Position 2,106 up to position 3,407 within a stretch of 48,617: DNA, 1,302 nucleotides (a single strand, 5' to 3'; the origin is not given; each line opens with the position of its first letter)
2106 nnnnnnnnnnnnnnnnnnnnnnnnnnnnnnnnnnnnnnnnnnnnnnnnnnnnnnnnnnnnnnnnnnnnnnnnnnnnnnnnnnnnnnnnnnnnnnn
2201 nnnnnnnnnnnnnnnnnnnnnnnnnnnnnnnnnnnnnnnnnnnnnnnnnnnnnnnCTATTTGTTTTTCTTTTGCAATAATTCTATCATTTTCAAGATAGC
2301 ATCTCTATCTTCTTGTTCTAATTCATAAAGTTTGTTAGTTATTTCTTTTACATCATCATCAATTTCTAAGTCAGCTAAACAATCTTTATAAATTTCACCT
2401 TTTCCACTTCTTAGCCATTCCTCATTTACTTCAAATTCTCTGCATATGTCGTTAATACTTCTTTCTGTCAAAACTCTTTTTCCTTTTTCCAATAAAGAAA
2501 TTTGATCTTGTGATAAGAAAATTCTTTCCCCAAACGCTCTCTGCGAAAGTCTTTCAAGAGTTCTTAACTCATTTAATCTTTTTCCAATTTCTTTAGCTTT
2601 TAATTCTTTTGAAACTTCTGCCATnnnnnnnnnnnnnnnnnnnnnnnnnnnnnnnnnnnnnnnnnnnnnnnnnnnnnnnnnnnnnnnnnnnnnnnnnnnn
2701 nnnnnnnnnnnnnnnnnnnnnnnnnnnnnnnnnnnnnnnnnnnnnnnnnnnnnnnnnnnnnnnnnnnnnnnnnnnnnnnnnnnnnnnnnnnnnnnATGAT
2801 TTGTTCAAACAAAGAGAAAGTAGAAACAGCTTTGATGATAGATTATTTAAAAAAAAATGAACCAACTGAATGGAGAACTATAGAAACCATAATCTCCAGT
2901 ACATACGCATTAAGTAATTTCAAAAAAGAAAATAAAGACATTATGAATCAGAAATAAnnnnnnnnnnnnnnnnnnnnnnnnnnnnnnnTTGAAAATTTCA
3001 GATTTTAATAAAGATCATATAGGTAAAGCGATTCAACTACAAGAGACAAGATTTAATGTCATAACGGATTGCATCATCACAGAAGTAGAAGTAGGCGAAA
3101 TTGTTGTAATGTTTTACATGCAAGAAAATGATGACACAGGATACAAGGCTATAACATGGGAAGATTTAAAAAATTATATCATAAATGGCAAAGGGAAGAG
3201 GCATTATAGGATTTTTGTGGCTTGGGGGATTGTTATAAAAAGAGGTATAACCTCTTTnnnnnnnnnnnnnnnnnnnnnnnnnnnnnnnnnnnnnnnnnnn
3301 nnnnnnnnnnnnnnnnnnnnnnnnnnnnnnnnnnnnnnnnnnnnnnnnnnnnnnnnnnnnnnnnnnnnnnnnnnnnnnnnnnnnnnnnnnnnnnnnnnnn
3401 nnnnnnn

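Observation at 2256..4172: Two tandem CI/Cro-type switches (paralogous XRE repressors, each with divergent small genes) carrying different operator words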

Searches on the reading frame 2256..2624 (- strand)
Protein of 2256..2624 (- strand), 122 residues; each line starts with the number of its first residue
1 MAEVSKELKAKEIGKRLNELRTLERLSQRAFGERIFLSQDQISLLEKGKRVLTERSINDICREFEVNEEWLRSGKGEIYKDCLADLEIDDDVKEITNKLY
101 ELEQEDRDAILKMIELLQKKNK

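Call 24: search_protein_families(library=pfam, max_evalue=0.1, proteins=[window:2256-2624:-])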
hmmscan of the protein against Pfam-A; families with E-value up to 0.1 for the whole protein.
window:2256-2624:- (122 aa): 4 families
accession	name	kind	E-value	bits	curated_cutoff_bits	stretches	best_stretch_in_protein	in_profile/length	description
PF12844.13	HTH_19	-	2.8e-10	40.4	30.2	1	14-77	1-64/64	Helix-turn-helix domain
PF13560.12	HTH_31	-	1.4e-06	28.9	27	1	12-66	1-56/64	Helix-turn-helix domain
PF01381.28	HTH_3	-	3.4e-05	24.2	23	1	19-71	3-55/55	Helix-turn-helix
PF13744.12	HTH_37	-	0.087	13.1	27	0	12-49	18-55/80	Helix-turn-helix domain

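Call 25: search_protein_families(library=phrogs, max_evalue=0.01, proteins=[window:2256-2624:-])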
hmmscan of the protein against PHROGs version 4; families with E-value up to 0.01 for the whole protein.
window:2256-2624:- (122 aa): 16 families
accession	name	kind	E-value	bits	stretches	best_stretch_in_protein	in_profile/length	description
phrog_8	-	transcription regulation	1e-17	65.7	1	9-118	159-257/346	transcriptional regulator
phrog_2967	-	transcription regulation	2.6e-10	41.2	1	9-105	7-96/225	transcriptional regulator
phrog_4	-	transcription regulation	7.2e-10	39.4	1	8-86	128-205/400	transcriptional repressor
phrog_2439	-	transcription regulation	1.1e-07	32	1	13-118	8-109/367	transcriptional regulator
phrog_3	-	transcription regulation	4.1e-07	31.1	1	9-85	85-163/430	transcriptional repressor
phrog_2328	-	transcription regulation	6.7e-07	30.2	1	5-77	7-80/128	transcriptional repressor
phrog_5823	-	transcription regulation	1.2e-05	25.6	1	10-74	4-69/404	transcriptional regulator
phrog_3037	-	transcription regulation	0.00014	22.7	1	10-114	15-123/189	transcriptional repressor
phrog_147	-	transcription regulation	0.0003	22.1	1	11-75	3-70/100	transcriptional regulator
phrog_7396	-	unknown function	0.00037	21.2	1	1-71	4-77/227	-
phrog_9710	-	unknown function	0.00056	21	1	30-81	32-85/95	-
phrog_9908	-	DNA, RNA and nucleotide metabolism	0.0015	18.7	1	6-70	7-71/282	DNA binding protein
phrog_1124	-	transcription regulation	0.0025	18.4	0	10-64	6-59/177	transcriptional regulator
phrog_6378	-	unknown function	0.0033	18.4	1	9-101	5-97/131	-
phrog_7241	-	transcription regulation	0.0041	18.2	1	17-71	66-120/122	transcriptional regulator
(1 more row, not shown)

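Call 39: find_encoding_contigs(protein=window:2256-2624:-, flank=3500, max_places=10)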
Protein window:2256-2624:- (122 aa): 25 contigs read that carry it; 9 places shown.
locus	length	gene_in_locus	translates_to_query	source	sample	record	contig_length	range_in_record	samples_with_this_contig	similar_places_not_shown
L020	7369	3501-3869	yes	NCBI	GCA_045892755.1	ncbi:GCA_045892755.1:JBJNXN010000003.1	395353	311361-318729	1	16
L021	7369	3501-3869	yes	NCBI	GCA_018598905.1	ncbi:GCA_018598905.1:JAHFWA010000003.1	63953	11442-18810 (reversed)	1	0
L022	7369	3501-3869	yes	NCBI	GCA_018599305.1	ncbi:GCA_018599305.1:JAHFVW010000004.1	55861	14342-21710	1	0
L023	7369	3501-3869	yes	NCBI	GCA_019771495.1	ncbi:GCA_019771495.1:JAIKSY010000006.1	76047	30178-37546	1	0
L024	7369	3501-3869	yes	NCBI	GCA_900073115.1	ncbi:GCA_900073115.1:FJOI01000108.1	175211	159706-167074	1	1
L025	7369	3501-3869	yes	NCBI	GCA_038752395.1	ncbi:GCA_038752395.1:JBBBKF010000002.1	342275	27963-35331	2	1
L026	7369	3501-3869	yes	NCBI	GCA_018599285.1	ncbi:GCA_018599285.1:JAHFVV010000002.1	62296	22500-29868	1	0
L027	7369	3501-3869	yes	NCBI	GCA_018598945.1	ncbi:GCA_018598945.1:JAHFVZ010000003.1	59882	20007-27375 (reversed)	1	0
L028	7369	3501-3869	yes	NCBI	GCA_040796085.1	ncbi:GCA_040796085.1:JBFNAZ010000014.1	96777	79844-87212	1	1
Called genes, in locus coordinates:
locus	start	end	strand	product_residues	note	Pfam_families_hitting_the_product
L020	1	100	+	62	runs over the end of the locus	-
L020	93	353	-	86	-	-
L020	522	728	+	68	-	-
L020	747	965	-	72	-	-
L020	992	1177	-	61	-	-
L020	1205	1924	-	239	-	PF13730:HTH_36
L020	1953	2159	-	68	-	-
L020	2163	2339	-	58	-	-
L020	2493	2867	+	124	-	PF13560:HTH_31 (weak), PF01381:HTH_3, PF12844:HTH_19, PF22495:HTH_92 (faint)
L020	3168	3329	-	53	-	-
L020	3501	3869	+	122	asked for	PF13560:HTH_31 (weak), PF12844:HTH_19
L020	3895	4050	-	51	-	-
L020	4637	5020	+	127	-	PF03965:Penicillinase_R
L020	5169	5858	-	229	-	PF08279:HTH_11 (weak), PF13730:HTH_36 (faint)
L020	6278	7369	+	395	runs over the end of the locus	PF01051:Rep3_N, PF21205:Rep3_C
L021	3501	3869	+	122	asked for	PF13560:HTH_31 (weak), PF12844:HTH_19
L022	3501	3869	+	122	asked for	PF13560:HTH_31 (weak), PF12844:HTH_19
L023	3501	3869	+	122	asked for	PF13560:HTH_31 (weak), PF12844:HTH_19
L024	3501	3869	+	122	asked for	PF13560:HTH_31 (weak), PF12844:HTH_19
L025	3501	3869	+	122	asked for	PF13560:HTH_31 (weak), PF12844:HTH_19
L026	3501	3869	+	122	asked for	PF13560:HTH_31 (weak), PF12844:HTH_19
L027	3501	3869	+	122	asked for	PF13560:HTH_31 (weak), PF12844:HTH_19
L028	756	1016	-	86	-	-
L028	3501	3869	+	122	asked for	PF13560:HTH_31 (weak), PF12844:HTH_19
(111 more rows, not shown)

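Call 77: search_protein_families(library=padloc, max_evalue=0.001, proteins=[window:2256-2624:-])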
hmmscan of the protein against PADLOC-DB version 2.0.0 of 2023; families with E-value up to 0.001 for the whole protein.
window:2256-2624:- (122 aa): 5 families
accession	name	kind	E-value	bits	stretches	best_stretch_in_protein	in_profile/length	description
PDLC02926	HTH_VI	-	3.4e-09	34.9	1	13-67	2-56/92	-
PDLC03951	RmrA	-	5e-07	27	1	14-73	10-69/400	-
PDLC03954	RmrA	-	1.7e-05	21.9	1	14-75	12-73/380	-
PDLC03952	RmrA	-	0.00031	17.7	1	10-65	20-75/395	-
PDLC04142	capH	-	0.00037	19.5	1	10-121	4-102/103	capH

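Call 78: search_protein_families(library=ncbifam, max_evalue=0.001, proteins=[window:2256-2624:-])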
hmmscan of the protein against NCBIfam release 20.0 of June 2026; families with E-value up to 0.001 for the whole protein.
window:2256-2624:- (122 aa): 4 families
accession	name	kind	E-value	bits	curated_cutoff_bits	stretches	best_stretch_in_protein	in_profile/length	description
NF041951.1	phage_RstR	subfamily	2.4e-05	24.6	80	1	12-117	2-99/108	RstR family transcriptional repressor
NF047948.1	male_kill_WMK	equivalog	0.00029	20.4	300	1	6-114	156-258/300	WO male-killing family protein Wmk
NF038139.1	Reg_Aceta_RamB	equivalog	0.00053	18.7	700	1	13-105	3-98/465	acetate metabolism transcriptional regulator RamB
TIGR03070.1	couple_hipB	subfamily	0.00087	19.2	71.65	0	11-61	1-51/58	type II toxin-antitoxin system Y4mF family antitoxin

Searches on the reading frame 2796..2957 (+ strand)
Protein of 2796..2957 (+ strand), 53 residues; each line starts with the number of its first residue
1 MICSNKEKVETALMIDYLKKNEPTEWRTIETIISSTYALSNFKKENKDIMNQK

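Call 24: search_protein_families(library=pfam, max_evalue=0.1, proteins=[window:2796-2957:+])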
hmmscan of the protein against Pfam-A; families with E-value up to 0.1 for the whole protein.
window:2796-2957:+ (53 aa): 1 family
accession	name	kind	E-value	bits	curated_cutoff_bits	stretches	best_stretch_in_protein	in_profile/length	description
PF03392.18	OS-D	-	0.0025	18.4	25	1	3-34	55-86/93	Insect pheromone-binding family, A10/OS-D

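Call 25: search_protein_families(library=phrogs, max_evalue=0.01, proteins=[window:2796-2957:+])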
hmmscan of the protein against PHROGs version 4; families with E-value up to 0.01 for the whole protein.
window:2796-2957:+ (53 aa): 1 family
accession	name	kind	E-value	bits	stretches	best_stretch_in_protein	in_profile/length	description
phrog_7500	-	unknown function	4.6e-39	133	1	1-53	1-53/53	-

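Call 54: predict_structure(protein=window:2796-2954:+)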
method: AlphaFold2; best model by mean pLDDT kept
length: 53 residues; sequences in the alignment: 1
mean_pLDDT: 95.0   pTM: 0.61
mean pLDDT of the five models: 95.0, 93.9, 91.9, 90.7, 74.6
residues with pLDDT >= 90: 47; 70-90: 6; 50-70: 0; < 50: 0
segments of 3 or more residues with pLDDT < 50: none
pLDDT, mean of each block of 10 residues (from residue 1): 94 97 97 97 94 80
secondary structure, 60 per line:
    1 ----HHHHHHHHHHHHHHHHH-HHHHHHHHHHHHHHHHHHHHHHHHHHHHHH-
elements in order: H5-21 H23-52

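Call 72: fold_search(model_id=the predicted structure, library=pdb)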
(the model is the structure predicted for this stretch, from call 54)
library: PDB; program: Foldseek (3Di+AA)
matches with E <= 10: 2; with E <= 0.001: 0
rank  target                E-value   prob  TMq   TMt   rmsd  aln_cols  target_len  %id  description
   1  4lr3_A                3.3e+00  0.11  0.42  0.16   7.9        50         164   18  Crystal structure of E. coli YfbU at 2.5 A resolution (released 2014-04-30)
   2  5ukh                  8.2e+00  0.13  0.48  0.09   2.1        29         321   24  Structure of TelC from Streptococcus intermedius B196 (released 2017-07-26)

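Call 77: search_protein_families(library=padloc, max_evalue=0.001, proteins=[window:2796-2957:+])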
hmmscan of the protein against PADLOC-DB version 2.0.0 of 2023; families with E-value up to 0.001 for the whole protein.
window:2796-2957:+ (53 aa): 0 families

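Call 78: search_protein_families(library=ncbifam, max_evalue=0.001, proteins=[window:2796-2957:+])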
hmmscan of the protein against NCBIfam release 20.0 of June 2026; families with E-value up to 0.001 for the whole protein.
window:2796-2957:+ (53 aa): 0 families

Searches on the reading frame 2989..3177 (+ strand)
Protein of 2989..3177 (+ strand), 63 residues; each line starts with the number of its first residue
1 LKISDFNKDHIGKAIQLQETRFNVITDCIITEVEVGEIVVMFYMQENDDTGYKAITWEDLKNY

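Call 40: search_dna_similar(query=window:2989-3177:+, collection=plasmids, mode=protein, max_rows=30, max_evalue=0.001)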
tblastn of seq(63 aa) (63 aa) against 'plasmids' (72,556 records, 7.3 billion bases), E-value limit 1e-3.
Records with a match: 9; places in all: 12; records where one place covers at least 80% of the query: 9.
Best place of each record, by identity: >=99% 1; 90-95% 2; 60-80% 1; <60% 5.
By first word of the organism name: Clostridioides 9.
By predicted mobility (MOB-suite, as given by PLSDB): non-mobilizable 9.
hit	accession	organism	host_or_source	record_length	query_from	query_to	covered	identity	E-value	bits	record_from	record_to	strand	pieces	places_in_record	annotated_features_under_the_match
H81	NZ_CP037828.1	Clostridioides difficile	Homo sapiens,feces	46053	1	63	100%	100.0%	2e-26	106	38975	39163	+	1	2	none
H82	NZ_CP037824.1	Clostridioides difficile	Homo sapiens,feces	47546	1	63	100%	90.5%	5e-24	99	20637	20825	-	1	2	none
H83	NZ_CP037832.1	Clostridioides difficile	Homo sapiens,feces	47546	1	63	100%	90.5%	5e-24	99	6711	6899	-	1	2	none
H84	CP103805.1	Clostridioides difficile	Soil,soil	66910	1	60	95%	61.7%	4e-10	60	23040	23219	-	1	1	hypothetical protein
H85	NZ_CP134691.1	Clostridioides difficile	whole organism,horse faeces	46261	1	60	95%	58.3%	1e-9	59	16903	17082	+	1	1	hypothetical protein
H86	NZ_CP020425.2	Clostridioides difficile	ATCC strain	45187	1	60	95%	58.3%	2e-9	58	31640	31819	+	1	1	hypothetical protein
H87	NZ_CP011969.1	Clostridioides difficile ATCC 9689 = DSM 1296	Homo sapiens,cell culture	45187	1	60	95%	58.3%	2e-9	58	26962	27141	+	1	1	hypothetical protein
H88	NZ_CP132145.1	Clostridioides difficile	Homo sapiens,whole organism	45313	1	60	95%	58.3%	2e-9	58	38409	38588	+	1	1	hypothetical protein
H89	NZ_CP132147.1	Clostridioides difficile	Homo sapiens,whole organism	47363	1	60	95%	58.3%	2e-9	58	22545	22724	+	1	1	hypothetical protein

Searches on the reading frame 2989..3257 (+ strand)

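Call 24: search_protein_families(library=pfam, max_evalue=0.1, proteins=[window:2989-3257:+])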
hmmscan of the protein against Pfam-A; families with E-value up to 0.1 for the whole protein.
window:2989-3257:+ (89 aa): 1 family
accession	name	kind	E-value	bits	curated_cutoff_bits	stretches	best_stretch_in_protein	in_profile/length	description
PF13797.11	Post_transc_reg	-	0.053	13.7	25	0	46-72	18-44/83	Post-transcriptional regulator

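Call 25: search_protein_families(library=phrogs, max_evalue=0.01, proteins=[window:2989-3257:+])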
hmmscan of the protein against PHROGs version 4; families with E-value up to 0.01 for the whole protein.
window:2989-3257:+ (89 aa): 1 family
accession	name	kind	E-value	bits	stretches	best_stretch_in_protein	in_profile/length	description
phrog_1564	-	unknown function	2.8e-16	60.1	1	2-62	3-63/72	-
